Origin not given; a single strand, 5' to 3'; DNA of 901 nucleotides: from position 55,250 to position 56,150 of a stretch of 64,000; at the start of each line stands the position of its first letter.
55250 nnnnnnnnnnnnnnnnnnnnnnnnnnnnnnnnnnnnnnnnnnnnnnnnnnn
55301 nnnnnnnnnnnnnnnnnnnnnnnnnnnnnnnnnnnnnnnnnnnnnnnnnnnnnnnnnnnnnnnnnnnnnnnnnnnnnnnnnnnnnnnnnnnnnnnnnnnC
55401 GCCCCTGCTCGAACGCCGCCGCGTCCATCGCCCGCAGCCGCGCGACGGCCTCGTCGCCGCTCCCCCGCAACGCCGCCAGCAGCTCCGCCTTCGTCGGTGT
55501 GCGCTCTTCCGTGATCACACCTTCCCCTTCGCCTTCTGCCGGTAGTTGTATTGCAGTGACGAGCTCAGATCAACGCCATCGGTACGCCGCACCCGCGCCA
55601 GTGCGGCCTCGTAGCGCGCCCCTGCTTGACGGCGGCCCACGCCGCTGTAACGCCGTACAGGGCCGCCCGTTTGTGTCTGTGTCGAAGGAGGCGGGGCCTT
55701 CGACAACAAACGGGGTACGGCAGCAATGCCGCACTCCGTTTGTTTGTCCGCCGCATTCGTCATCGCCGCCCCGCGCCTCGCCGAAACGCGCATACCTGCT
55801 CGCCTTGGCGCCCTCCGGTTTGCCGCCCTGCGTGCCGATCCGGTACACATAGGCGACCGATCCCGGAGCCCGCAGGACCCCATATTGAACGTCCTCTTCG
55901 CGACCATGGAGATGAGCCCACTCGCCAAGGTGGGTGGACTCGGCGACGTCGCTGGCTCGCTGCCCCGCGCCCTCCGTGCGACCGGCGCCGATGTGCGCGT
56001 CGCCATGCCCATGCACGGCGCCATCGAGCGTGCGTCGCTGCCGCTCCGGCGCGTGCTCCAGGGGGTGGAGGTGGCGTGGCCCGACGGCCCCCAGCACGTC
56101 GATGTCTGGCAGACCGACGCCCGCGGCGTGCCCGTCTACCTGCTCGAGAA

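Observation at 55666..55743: Structured, unusually AT-rich element with three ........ repeats in the glgA leader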

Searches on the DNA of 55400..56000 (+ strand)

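Call 4: search_rna_families(source=window, start=55400, end=56000, threshold=evalue, max_evalue=10, show_alignments=3)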
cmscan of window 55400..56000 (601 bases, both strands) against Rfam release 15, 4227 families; matches with E-value up to 10: 2.
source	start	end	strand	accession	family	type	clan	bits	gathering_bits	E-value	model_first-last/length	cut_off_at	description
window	55414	55452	+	RF02027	MIR2907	Gene; miRNA;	-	18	60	1.1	16-55/65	no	MIR2907 microRNA precursor family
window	55473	55583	+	RF01956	NEAT1_2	Gene; lncRNA;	-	13.7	60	2.3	1-116/116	no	Nuclear enriched abundant transcript 1 conserved region 2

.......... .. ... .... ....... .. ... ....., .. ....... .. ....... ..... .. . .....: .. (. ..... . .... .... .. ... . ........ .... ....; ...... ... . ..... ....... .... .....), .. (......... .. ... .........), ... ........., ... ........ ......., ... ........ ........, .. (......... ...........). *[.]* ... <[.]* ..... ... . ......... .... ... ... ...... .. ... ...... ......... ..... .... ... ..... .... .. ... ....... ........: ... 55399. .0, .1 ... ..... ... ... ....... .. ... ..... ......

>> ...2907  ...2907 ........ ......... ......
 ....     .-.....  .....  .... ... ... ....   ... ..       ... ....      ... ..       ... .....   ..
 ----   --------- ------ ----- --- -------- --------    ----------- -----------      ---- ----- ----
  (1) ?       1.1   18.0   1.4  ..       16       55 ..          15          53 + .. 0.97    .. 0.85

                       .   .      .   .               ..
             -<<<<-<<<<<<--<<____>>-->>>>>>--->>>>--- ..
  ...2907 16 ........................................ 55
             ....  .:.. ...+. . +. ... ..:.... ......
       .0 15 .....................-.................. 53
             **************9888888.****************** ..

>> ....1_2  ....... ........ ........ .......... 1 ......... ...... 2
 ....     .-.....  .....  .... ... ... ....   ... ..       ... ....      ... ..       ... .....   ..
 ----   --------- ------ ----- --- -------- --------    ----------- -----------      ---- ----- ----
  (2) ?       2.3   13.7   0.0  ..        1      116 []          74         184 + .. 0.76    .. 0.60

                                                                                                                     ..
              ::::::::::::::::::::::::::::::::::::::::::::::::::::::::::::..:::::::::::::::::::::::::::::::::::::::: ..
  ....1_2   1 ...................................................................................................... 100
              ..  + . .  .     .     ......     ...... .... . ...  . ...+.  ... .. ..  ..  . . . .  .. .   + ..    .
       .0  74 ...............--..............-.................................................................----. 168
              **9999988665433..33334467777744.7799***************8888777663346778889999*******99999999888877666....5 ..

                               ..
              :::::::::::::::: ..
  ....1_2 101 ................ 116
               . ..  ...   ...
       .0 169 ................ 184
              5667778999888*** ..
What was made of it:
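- On Any Rfam 15 family (including 6C, SRP, 6S, riboswitches): In 55400-56000 only two chance-level eukaryotic hits appeared, at E>1, and neither overlaps the element (call 4).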

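Call 30: build_rna_model(alignment_id=A3, structure=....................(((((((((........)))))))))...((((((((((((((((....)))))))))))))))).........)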
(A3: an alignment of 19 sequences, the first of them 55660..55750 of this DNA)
Model R1 built from alignment A3 (19 sequences, 94 columns); structure: as given.
model positions 91; base pairs 25; branch points 1; effective number of sequences 1.73; information 0.627 bits per position. Calibrated on 0.2 Mb of random sequence (short: E-values are rough).
structure used (alignment columns):
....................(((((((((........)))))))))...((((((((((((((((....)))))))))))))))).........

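Call 31: search_with_rna_model(model_id=R1, sources=[window, L001, L002, L003, L004, L005, L006, L007, L008, L009, L010, L011, L012, L081, L082, L083, L084, L085, L086, L087, L088, L089, L090, L091, L092, L093, L094, L095, L096, L097, L098, L099, L100, L101, L102, L103], max_evalue=10, make_alignment=true)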
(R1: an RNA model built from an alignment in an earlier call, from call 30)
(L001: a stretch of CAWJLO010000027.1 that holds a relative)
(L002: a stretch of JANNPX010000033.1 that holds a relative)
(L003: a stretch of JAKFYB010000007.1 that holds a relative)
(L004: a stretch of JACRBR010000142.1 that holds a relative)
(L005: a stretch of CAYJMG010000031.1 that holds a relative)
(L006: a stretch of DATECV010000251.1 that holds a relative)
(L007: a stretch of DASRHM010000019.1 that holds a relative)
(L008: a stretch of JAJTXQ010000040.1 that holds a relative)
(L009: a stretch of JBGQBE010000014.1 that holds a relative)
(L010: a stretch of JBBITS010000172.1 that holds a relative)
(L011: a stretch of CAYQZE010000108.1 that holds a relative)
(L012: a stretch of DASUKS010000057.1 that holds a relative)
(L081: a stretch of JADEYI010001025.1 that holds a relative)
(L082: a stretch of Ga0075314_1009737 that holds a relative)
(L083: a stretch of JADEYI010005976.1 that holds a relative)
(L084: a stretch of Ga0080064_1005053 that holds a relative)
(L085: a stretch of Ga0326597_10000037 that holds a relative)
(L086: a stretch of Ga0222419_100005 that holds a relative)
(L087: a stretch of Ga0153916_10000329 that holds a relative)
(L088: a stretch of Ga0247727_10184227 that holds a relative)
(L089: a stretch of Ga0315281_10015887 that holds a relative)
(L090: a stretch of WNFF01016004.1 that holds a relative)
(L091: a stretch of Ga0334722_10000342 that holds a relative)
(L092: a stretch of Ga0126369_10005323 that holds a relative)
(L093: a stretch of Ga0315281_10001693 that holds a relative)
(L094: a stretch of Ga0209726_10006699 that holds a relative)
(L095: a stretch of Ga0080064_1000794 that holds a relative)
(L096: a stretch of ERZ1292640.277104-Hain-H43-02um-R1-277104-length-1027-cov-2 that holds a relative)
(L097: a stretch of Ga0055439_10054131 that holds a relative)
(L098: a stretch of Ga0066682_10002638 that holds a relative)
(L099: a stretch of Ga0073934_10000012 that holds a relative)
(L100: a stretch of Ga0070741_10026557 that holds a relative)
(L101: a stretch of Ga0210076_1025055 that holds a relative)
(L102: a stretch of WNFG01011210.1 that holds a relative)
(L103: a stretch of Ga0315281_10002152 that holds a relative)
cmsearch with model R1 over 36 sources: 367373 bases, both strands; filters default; matches with E-value up to 10: 62.
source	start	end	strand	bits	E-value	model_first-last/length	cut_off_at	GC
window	55660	55750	+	100.9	4.7e-23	1-91/91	no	0.63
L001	3737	3827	+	100.4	6.4e-23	1-91/91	no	0.59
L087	1970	2061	+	98.4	2e-22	1-91/91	no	0.65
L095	11435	11525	-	98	2.5e-22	1-91/91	no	0.57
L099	671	761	-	92.1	7.4e-21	1-91/91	no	0.56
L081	571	662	+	92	8.2e-21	1-91/91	no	0.66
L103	3837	3927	-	90.9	1.5e-20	1-91/91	no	0.67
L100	3432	3523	+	90.1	2.4e-20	1-91/91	no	0.7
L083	1460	1550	-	89.7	3.1e-20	1-91/91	no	0.65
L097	60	150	-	89.3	3.9e-20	1-91/91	no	0.58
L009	3754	3844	+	88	8.1e-20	1-91/91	no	0.67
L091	2676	2766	-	86.5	2e-19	1-91/91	no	0.66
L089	9736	9828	-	85.9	2.7e-19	1-91/91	no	0.62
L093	13092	13183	+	84.2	7.3e-19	1-91/91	no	0.62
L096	453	542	-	83.8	9.4e-19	1-91/91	no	0.61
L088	1348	1439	-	83.6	1e-18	1-91/91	no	0.63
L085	8582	8672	-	82.8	1.6e-18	1-91/91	no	0.62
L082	254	343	-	82.5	2e-18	1-91/91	no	0.57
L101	874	963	-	82.5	2e-18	1-91/91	no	0.57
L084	5600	5689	-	80.4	6.8e-18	1-91/91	no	0.64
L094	3993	4082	-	80.4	6.8e-18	1-91/91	no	0.64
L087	2010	2084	-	22.6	0.0022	1-91/91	no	0.72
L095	11418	11486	+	20.6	0.007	1-91/91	no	0.57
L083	1426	1511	+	18.9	0.019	1-91/91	no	0.66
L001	3784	3820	-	18.3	0.027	47-83/91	no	0.59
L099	646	722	+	18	0.032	1-91/91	no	0.55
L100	3472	3539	-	17.8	0.035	1-91/91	no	0.71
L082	226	305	+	16.8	0.063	1-91/91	no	0.56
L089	9716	9787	+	16.1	0.095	1-91/91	no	0.62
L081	611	688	-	15.8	0.11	1-91/91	no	0.67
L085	8547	8633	+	15.8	0.12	1-91/91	no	0.67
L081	7831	7919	-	15.7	0.12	1-91/91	no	0.7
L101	842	925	+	15.4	0.14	1-91/91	no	0.62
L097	38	111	+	14.6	0.23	1-91/91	no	0.61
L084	5611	5640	+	14.5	0.24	51-80/91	no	0.63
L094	4004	4033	+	14.5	0.24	51-80/91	no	0.63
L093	13133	13202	-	13.5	0.44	1-91/91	no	0.61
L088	1360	1387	+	13.4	0.46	52-79/91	no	0.75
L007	1353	1376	-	13.2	0.52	22-45/91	no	0.88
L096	408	504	+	12.7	0.69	1-91/91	no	0.62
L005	2994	3013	-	12.4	0.84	23-44/91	no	0.65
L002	124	215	-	12.3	0.85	1-91/91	no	0.65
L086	5560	5651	+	11.7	1.2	1-91/91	no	0.73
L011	7136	7231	-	11.1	1.8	1-91/91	no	0.69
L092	3615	3635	+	10.4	2.6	55-76/91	no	0.81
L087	5571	5645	+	10.2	2.9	1-91/91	no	0.68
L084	10386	10453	-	10.1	3.1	1-91/91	no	0.65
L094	8779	8846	-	10.1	3.1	1-91/91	no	0.65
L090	5776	5787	-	9.9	3.4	28-39/91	no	0.92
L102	5118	5129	+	9.9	3.4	28-39/91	no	0.92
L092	3592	3603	+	9.9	3.4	28-39/91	no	0.92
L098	160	171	+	9.9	3.4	28-39/91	no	0.92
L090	5736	5747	-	9.5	4.4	60-71/91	no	0.67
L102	5158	5169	+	9.5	4.4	60-71/91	no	0.67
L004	3179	3202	+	9.3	5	22-45/91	no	0.58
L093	5589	5614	-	9.1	5.6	21-46/91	no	0.85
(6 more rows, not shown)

Alignment A4: 62 matches aligned to the model, 140 columns, each read 5' to 3' on its own strand. Consensus structure (alignment columns), stored with it:
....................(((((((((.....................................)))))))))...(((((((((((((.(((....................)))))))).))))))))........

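Call 32: search_with_rna_model(model_id=R1, sources=[window, L001, L009, L081, L082, L083, L084, L085, L087, L088, L089, L091, L093, L095, L096, L097, L099, L100, L103], max_evalue=1e-10, make_alignment=true)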
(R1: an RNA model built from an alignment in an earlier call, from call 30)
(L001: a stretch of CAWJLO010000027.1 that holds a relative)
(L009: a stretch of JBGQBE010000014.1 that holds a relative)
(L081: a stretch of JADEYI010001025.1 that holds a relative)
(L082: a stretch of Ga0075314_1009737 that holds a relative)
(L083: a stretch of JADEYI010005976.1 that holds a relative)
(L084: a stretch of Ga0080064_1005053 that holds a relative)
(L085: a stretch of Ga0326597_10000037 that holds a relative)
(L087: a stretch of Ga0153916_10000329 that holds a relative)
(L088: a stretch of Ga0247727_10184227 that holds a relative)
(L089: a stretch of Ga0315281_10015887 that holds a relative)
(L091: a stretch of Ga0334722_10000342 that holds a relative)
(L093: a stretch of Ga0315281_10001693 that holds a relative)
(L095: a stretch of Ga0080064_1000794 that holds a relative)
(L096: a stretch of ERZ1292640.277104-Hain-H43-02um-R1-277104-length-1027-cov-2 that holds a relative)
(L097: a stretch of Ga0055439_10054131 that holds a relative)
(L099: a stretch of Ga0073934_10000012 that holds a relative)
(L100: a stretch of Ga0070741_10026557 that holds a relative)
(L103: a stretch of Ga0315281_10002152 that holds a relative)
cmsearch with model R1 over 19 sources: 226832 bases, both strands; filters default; matches with E-value up to 1e-10: 19.
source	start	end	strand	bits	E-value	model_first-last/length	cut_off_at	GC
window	55660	55750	+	100.9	2.9e-23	1-91/91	no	0.63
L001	3737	3827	+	100.4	3.9e-23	1-91/91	no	0.59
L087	1970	2061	+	98.4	1.2e-22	1-91/91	no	0.65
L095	11435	11525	-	98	1.6e-22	1-91/91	no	0.57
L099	671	761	-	92.1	4.6e-21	1-91/91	no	0.56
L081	571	662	+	92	5.1e-21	1-91/91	no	0.66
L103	3837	3927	-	90.9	9.5e-21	1-91/91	no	0.67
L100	3432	3523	+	90.1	1.5e-20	1-91/91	no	0.7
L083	1460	1550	-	89.7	1.9e-20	1-91/91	no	0.65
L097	60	150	-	89.3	2.4e-20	1-91/91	no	0.58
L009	3754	3844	+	88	5e-20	1-91/91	no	0.67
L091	2676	2766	-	86.5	1.2e-19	1-91/91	no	0.66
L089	9736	9828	-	85.9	1.7e-19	1-91/91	no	0.62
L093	13092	13183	+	84.2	4.5e-19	1-91/91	no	0.62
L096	453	542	-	83.8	5.8e-19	1-91/91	no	0.61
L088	1348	1439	-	83.6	6.3e-19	1-91/91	no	0.63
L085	8582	8672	-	82.8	9.9e-19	1-91/91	no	0.62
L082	254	343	-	82.5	1.2e-18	1-91/91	no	0.57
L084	5600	5689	-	80.4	4.2e-18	1-91/91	no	0.64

Alignment A5: 19 matches aligned to the model, 93 columns, each read 5' to 3' on its own strand. Consensus structure (alignment columns), stored with it:
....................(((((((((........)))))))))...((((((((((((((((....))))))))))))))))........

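Call 51: search_with_rna_model(model_id=R1, sources=[L104, L105, L106, L107, L108, L109, L110, L111, L112, L113, L114, L115, L116, L117, L118, L119, L120, L121], max_evalue=0.1, show_alignments=0)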
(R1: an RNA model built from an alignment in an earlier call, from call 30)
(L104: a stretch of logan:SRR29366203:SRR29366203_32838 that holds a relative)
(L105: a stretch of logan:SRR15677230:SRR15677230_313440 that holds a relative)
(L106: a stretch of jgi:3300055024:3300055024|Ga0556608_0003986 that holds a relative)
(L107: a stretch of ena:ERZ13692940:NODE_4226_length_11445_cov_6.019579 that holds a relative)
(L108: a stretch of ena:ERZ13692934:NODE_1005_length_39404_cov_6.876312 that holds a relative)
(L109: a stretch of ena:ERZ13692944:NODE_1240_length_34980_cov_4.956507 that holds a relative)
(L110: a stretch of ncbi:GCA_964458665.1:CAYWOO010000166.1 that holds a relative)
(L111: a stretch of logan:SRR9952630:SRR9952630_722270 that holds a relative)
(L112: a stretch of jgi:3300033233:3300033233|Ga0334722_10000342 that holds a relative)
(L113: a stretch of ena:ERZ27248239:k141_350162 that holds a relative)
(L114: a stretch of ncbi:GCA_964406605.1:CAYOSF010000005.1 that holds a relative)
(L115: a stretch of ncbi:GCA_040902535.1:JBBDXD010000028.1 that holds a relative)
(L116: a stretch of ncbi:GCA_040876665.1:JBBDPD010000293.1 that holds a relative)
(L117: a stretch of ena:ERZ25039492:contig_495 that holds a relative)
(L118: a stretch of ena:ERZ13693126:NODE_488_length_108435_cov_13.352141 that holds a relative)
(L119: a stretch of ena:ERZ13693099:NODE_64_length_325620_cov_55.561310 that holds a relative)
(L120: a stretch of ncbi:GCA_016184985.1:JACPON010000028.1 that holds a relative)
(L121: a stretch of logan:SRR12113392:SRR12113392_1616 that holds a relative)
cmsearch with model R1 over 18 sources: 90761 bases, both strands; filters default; matches with E-value up to 0.1: 20.
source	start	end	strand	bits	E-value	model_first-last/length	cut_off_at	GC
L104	1681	1772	-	96.2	1.7e-22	1-91/91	no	0.65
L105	8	99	-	96.2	1.7e-22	1-91/91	no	0.65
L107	2240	2330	-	93.9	6.7e-22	1-91/91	no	0.65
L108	2240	2330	-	93.9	6.7e-22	1-91/91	no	0.65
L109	2240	2330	-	93.9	6.7e-22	1-91/91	no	0.65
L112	2327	2417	-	86.5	4.9e-20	1-91/91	no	0.66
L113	2327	2417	-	86.5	4.9e-20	1-91/91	no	0.66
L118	2317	2407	-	85.5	8.5e-20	1-91/91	no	0.59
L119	2317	2407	-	85.5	8.5e-20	1-91/91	no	0.59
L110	2276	2365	-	84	2e-19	1-91/91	no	0.58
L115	2351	2441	-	75.7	2.4e-17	1-91/91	no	0.55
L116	2046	2136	-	75.7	2.4e-17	1-91/91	no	0.55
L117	2322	2411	-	61.8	7.6e-14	1-91/91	no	0.6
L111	1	45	-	40.9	1.4e-08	1-45/91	3'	0.6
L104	1658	1732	+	21.5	0.001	1-91/91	no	0.72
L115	2329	2402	+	18.2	0.007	1-91/91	no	0.59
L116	2024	2097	+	18.2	0.007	1-91/91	no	0.59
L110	2209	2327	+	17.7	0.0092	1-91/91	no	0.6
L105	15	51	+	16.8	0.016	47-83/91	no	0.76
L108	2218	2291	+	16.4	0.02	1-91/91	no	0.64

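Call 61: search_with_rna_model(model_id=R1, sources=[window, L001, L009, L081, L082, L083, L084, L085, L087, L088, L089, L091, L093, L095, L096, L097, L099, L100, L103, L104, L107, L110, L115, L117, L118], max_evalue=1e-10, make_alignment=true)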
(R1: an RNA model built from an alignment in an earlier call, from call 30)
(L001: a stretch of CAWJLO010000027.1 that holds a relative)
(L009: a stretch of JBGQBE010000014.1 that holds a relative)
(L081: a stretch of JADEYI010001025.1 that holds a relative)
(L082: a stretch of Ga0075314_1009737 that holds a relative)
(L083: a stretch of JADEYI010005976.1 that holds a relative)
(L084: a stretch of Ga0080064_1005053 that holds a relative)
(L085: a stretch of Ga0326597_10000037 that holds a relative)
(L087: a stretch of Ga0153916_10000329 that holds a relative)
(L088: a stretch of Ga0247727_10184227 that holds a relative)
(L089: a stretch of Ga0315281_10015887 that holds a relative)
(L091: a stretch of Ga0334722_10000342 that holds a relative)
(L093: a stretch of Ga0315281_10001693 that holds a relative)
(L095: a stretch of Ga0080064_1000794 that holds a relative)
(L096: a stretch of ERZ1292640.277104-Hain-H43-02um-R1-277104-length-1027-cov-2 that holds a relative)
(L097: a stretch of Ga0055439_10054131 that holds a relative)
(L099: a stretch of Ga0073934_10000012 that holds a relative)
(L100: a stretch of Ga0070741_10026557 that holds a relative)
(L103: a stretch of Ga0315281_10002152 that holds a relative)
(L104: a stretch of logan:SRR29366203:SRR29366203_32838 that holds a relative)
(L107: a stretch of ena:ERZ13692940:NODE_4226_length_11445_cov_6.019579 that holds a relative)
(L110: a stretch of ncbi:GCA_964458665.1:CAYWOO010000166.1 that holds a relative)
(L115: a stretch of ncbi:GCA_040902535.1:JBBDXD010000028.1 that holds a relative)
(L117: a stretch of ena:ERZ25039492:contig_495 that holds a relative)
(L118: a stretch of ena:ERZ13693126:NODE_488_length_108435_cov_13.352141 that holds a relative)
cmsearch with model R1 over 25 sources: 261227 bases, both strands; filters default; matches with E-value up to 1e-10: 25.
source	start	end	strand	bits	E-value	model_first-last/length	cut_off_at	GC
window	55660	55750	+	100.9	3.4e-23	1-91/91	no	0.63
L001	3737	3827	+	100.4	4.5e-23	1-91/91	no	0.59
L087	1970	2061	+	98.4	1.4e-22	1-91/91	no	0.65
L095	11435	11525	-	98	1.8e-22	1-91/91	no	0.57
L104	1681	1772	-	96.2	4.9e-22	1-91/91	no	0.65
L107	2240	2330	-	93.9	1.9e-21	1-91/91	no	0.65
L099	671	761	-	92.1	5.3e-21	1-91/91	no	0.56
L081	571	662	+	92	5.8e-21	1-91/91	no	0.66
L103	3837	3927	-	90.9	1.1e-20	1-91/91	no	0.67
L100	3432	3523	+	90.1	1.7e-20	1-91/91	no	0.7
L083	1460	1550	-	89.7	2.2e-20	1-91/91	no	0.65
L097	60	150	-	89.3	2.8e-20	1-91/91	no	0.58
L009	3754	3844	+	88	5.7e-20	1-91/91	no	0.67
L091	2676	2766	-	86.5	1.4e-19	1-91/91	no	0.66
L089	9736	9828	-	85.9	1.9e-19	1-91/91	no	0.62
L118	2317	2407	-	85.5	2.5e-19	1-91/91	no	0.59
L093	13092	13183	+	84.2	5.2e-19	1-91/91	no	0.62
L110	2276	2365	-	84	5.9e-19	1-91/91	no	0.58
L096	453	542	-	83.8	6.7e-19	1-91/91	no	0.61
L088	1348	1439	-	83.6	7.2e-19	1-91/91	no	0.63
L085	8582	8672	-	82.8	1.1e-18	1-91/91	no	0.62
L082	254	343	-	82.5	1.4e-18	1-91/91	no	0.57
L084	5600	5689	-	80.4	4.8e-18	1-91/91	no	0.64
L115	2351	2441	-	75.7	7e-17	1-91/91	no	0.55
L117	2322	2411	-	61.8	2.2e-13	1-91/91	no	0.6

Alignment A6: 25 matches aligned to the model, 94 columns, each read 5' to 3' on its own strand. Consensus structure (alignment columns), stored with it:
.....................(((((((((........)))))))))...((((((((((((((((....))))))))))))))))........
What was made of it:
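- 55680..55748 (+): Predicted small RNA of about 68 nt: HP1, an A/C-rich junction, then the terminator. If the sigma-70-like promoter is used instead, it would start near 55660 and be about 90 nt. Covariance model R1 scores 100.9 bits here and finds exactly one copy per locus (calls 30-32, 51, 61).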
